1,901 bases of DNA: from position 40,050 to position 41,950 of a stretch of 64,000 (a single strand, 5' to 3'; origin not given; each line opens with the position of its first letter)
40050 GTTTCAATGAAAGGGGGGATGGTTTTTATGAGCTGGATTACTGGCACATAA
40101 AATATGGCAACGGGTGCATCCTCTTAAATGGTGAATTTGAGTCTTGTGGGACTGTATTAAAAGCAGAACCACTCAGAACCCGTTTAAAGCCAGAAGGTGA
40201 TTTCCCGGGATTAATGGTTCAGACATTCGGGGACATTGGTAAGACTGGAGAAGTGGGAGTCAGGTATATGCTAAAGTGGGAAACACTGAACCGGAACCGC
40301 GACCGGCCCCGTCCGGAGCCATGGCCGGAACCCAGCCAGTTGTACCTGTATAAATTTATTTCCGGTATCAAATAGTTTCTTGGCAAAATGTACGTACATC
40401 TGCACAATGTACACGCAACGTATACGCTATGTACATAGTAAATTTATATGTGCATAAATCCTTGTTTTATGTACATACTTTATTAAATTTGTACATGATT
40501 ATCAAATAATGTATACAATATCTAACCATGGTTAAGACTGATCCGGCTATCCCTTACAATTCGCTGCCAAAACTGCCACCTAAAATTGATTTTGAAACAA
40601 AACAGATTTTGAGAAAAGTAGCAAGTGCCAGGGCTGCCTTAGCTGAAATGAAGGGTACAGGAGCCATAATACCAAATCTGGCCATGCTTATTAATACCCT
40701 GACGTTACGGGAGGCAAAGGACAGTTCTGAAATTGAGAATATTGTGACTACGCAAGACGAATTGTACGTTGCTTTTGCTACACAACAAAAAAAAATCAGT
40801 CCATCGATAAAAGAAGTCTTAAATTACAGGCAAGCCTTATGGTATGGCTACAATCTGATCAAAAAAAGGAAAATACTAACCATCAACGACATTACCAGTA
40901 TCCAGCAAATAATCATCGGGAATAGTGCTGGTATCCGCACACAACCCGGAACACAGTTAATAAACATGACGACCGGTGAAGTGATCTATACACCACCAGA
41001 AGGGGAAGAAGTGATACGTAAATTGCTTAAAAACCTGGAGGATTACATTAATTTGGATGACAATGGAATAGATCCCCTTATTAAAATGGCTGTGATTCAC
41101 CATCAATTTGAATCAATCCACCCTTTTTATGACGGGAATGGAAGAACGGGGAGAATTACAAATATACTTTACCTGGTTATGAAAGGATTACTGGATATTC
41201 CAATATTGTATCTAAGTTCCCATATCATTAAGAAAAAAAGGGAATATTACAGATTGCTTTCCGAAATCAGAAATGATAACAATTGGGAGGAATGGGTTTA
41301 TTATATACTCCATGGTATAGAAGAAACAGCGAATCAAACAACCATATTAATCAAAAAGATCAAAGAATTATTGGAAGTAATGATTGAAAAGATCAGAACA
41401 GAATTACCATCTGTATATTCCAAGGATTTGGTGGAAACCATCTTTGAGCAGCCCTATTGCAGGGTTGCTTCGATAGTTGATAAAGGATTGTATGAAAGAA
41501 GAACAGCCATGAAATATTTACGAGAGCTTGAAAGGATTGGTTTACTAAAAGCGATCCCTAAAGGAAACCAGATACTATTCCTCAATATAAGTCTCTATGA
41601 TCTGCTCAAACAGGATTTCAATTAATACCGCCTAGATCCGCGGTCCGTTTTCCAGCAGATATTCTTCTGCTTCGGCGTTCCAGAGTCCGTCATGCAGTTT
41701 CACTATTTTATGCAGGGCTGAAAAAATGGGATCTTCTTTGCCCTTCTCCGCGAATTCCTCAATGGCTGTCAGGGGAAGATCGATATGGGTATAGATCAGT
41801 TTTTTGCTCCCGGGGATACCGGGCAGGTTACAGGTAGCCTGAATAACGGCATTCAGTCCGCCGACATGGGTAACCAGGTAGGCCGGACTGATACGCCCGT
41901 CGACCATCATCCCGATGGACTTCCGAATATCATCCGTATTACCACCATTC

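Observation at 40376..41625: Eight TGTACA-type palindromes packed into 130 bp upstream of a self-inhibited Fic gene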

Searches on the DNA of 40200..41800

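Call 53: search_rna_families(source=window, start=40200, end=41800, threshold=evalue, max_evalue=1)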
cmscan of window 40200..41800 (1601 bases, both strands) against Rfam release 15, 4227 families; matches with E-value up to 1: 1.
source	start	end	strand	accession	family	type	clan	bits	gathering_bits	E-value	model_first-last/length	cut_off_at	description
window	40301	40326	-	RF01753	psbNH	Cis-reg;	-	17.4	45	0.41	29-55/60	no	psbNH RNA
